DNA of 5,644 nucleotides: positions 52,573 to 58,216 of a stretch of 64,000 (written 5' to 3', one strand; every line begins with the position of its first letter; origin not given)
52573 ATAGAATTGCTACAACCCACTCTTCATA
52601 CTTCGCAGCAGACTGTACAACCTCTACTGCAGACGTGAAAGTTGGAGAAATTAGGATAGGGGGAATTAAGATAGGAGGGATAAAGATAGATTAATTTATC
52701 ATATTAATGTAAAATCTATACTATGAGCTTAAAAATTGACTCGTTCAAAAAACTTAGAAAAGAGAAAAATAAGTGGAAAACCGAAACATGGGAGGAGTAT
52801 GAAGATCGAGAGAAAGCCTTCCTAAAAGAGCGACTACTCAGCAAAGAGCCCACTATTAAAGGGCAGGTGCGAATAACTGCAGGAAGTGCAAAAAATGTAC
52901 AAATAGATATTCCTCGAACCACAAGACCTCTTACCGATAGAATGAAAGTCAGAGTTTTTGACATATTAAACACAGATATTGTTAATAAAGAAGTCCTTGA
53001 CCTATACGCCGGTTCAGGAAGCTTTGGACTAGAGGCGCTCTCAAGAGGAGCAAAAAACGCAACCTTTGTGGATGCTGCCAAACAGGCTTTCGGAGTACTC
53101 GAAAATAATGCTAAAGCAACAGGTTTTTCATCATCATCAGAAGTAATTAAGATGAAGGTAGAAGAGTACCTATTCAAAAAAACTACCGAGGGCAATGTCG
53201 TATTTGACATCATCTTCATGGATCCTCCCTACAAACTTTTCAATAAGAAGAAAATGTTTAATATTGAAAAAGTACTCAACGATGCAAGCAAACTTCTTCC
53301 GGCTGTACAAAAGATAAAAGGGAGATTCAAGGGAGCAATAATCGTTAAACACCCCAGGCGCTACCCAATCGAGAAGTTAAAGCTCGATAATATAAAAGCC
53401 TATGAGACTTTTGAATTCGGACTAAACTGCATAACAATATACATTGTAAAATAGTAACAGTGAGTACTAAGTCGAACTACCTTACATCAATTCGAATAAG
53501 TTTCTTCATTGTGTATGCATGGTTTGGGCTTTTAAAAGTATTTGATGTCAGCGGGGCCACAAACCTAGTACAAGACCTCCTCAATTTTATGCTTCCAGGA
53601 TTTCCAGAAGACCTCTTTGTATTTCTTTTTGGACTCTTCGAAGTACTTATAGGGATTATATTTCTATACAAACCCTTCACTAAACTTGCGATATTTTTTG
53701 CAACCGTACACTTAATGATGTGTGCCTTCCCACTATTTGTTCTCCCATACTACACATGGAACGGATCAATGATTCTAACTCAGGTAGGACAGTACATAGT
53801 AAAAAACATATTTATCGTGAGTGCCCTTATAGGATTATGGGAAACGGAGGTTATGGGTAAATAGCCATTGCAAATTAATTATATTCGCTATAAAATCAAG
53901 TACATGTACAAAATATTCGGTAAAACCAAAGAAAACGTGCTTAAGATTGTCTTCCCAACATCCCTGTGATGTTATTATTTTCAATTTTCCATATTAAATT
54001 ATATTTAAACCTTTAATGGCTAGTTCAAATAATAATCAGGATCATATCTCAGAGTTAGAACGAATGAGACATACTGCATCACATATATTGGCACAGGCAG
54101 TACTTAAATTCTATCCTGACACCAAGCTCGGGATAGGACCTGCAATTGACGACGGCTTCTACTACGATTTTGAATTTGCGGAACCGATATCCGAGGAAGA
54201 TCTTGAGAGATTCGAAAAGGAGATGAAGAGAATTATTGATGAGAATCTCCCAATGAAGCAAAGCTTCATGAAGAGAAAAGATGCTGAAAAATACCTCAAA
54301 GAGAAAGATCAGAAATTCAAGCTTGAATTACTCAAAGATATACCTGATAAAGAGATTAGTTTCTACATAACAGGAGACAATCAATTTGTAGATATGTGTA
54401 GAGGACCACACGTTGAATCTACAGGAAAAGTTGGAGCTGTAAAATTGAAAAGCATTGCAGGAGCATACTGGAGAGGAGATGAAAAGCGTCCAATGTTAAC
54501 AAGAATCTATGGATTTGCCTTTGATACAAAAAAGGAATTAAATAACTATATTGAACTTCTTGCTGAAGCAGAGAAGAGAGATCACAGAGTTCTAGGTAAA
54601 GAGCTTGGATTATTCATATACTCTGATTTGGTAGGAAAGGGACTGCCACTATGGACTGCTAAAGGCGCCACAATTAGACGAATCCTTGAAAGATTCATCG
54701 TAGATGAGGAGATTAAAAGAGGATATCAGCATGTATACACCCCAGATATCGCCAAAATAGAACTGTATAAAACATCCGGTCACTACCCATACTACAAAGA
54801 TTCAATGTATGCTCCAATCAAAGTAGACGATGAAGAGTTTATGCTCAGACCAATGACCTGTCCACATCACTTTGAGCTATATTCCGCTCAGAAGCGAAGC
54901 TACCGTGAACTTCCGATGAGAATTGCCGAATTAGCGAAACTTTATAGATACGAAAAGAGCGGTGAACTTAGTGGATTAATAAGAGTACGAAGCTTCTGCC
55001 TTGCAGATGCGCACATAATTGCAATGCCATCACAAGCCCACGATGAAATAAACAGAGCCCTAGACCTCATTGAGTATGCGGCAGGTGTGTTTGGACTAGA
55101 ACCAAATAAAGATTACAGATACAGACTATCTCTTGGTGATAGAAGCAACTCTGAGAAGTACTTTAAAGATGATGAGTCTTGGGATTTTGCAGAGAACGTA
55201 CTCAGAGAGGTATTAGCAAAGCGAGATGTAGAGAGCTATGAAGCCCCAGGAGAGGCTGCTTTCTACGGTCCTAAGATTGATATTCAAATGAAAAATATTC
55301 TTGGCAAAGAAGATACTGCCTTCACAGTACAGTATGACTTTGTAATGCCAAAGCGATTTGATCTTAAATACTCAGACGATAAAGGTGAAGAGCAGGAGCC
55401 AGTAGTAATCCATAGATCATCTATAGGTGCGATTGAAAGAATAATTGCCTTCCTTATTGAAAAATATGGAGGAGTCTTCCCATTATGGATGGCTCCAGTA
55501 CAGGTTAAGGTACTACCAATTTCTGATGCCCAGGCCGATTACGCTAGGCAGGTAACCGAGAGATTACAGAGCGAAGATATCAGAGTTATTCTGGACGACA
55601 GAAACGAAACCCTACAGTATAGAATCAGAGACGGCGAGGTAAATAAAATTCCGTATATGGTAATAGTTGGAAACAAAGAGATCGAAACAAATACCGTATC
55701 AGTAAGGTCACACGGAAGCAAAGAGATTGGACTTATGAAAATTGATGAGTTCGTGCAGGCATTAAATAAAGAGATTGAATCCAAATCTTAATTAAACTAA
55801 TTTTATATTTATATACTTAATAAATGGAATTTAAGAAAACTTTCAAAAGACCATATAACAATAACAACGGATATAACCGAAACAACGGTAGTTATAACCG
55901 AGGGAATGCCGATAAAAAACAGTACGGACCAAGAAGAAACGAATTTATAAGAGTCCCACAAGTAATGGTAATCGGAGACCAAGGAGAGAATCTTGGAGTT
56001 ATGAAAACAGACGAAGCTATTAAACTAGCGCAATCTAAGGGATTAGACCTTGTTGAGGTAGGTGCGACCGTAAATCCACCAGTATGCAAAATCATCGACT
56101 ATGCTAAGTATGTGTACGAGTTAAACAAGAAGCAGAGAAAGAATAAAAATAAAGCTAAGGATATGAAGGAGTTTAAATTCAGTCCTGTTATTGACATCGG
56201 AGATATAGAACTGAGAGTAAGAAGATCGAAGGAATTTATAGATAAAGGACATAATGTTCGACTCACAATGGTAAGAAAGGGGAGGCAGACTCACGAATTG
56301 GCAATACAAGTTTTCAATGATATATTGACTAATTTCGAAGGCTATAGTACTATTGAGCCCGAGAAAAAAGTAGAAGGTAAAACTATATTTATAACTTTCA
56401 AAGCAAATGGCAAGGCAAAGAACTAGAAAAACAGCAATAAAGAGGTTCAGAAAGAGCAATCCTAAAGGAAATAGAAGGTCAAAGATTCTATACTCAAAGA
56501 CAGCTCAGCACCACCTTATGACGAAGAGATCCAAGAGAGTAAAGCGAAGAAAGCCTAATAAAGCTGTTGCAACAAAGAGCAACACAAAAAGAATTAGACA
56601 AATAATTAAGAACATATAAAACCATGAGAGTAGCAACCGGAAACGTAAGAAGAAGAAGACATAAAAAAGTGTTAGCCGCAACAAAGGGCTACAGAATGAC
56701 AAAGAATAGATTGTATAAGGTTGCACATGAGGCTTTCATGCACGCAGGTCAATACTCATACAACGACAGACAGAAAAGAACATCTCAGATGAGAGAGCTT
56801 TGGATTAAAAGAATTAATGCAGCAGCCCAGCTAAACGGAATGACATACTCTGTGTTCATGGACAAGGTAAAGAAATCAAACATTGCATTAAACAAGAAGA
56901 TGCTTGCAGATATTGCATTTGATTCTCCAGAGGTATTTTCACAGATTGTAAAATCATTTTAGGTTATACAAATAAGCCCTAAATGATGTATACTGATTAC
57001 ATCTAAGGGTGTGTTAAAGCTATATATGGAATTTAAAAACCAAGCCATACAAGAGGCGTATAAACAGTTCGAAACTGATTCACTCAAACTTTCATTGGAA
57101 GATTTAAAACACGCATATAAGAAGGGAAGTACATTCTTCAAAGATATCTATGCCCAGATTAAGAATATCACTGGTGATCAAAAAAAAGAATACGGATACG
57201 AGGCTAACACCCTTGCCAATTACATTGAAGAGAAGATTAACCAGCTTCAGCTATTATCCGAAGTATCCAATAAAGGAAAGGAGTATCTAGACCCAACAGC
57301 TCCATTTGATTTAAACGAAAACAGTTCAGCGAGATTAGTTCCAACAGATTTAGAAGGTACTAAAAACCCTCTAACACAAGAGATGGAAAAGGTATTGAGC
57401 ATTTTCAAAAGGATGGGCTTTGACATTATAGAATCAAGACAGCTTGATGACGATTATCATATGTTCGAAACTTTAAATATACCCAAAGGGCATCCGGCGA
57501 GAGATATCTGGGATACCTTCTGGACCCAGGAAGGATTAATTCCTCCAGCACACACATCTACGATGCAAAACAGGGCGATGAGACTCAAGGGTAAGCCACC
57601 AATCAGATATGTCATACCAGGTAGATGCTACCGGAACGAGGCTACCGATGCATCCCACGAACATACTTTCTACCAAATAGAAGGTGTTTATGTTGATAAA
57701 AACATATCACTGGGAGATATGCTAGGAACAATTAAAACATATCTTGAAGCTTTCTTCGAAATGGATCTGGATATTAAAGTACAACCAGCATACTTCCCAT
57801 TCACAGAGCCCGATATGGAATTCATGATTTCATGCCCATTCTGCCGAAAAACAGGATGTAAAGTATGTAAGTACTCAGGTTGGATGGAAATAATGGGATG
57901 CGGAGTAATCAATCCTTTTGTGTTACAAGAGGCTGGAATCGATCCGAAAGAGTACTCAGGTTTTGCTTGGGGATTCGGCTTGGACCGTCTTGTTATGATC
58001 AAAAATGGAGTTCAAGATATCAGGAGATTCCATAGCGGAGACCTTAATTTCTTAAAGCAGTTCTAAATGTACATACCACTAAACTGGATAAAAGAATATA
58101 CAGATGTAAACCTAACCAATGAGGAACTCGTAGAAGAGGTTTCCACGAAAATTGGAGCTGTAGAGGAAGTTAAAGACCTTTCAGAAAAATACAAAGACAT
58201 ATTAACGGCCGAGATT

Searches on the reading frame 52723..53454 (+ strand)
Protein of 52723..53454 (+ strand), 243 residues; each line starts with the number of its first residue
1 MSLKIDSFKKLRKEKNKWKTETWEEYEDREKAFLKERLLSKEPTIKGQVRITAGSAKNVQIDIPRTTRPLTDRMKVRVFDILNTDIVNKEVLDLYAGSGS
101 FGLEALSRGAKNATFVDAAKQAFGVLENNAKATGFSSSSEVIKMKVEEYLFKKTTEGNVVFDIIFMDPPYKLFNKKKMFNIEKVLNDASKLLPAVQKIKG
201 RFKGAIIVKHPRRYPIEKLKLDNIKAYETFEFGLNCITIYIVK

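Call 6: search_protein_families(library=pfam, proteins=[window:52723-53454:+], max_evalue=0.01)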
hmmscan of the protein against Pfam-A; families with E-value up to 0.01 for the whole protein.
window:52723-53454:+ (243 aa): 8 families
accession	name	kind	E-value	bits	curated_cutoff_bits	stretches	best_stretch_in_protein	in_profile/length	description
PF03602.21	Cons_hypoth95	-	6.5e-37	127.4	24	1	49-183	1-131/182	Conserved hypothetical protein 95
PF05175.20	MTS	-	8.7e-07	29.2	23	1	82-192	27-130/170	Methyltransferase small domain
PF02086.21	MethyltransfD12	-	0.00065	19.9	22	0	140-180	154-198/253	D12 class N6 adenine-specific DNA methyltransferase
PF06325.19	PrmA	-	0.00065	19.7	22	1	87-164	161-234/296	Ribosomal protein L11 methyltransferase (PrmA)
PF09445.16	Methyltransf_15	-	0.00098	19.2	22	1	90-192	3-107/165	RNA cap guanine-N2 methyltransferase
PF13649.12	Methyltransf_25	-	0.0014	19.7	27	1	91-166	1-70/97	Methyltransferase domain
PF13847.12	Methyltransf_31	-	0.0022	18.1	27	1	88-191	4-107/145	Methyltransferase domain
PF10672.15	Methyltrans_SAM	-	0.0051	16.5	27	1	80-175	116-208/286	S-adenosylmethionine-dependent methyltransferase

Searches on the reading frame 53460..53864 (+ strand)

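Call 6: search_protein_families(library=pfam, proteins=[window:53460-53864:+], max_evalue=0.01)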
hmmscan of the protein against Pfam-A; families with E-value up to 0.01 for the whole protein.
window:53460-53864:+ (134 aa): 2 families
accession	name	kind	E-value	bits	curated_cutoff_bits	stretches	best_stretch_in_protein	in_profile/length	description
PF07291.16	MauE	-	0.002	18.8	27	1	8-92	5-85/128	Methylamine utilisation protein MauE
PF07681.17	DoxX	-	0.0045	18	23.6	1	9-89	3-80/85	DoxX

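Call 23: search_protein_families(library=ncbifam, proteins=[window:53460-53864:+], max_evalue=0.01)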
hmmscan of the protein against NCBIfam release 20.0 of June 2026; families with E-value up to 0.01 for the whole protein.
window:53460-53864:+ (134 aa): 1 family
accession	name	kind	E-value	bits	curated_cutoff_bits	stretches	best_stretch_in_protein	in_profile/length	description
NF007963.0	PRK10683.1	equivalog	0.0084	15.5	489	0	14-85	146-210/317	putrescine ABC transporter permease PotH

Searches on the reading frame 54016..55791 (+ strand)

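Call 6: search_protein_families(library=pfam, proteins=[window:54016-55791:+], max_evalue=0.01)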
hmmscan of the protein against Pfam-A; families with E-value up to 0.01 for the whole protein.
window:54016-55791:+ (591 aa): 3 families
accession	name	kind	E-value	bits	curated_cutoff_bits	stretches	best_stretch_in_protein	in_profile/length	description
PF00587.30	tRNA-synt_2b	-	2.7e-34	119.2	29.3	1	271-484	7-179/179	tRNA synthetase class II core domain (G, H, P, S and T)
PF03129.25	HGTP_anticodon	-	8.5e-24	84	21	1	496-585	1-93/94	Anticodon binding domain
PF07973.19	tRNA_SAD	-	7.8e-14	51.8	24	1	115-165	2-44/44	Threonyl and Alanyl tRNA synthetase second additional domain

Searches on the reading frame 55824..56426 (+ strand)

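Call 6: search_protein_families(library=pfam, proteins=[window:55824-56426:+], max_evalue=0.01)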
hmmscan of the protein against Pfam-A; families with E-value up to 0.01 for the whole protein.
window:55824-56426:+ (200 aa): 2 families
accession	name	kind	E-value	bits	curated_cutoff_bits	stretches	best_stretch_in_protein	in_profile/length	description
PF05198.21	IF3_N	-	2.3e-28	98.6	26.9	1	39-106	2-69/70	Translation initiation factor IF-3, N-terminal domain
PF00707.27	IF3_C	-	4.3e-14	52.7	34.8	1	113-193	2-84/86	Translation initiation factor IF-3, C-terminal domain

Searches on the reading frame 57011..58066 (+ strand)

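Call 6: search_protein_families(library=pfam, proteins=[window:57011-58066:+], max_evalue=0.01)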
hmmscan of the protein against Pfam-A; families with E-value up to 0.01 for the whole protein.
window:57011-58066:+ (351 aa): 3 families
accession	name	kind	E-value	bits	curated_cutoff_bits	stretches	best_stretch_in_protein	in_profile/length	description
PF01409.25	tRNA-synt_2d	-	9.4e-83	277.9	19.8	1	114-351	12-246/246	tRNA synthetases class II core domain (F)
PF02912.23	Phe_tRNA-synt_N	-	0.00048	20.5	22.3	1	29-80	6-57/69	Aminoacyl tRNA synthetase class II, N-terminal domain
PF00152.25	tRNA-synt_2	-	0.0019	17.7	25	0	204-228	98-121/308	tRNA synthetases class II (D, K and N)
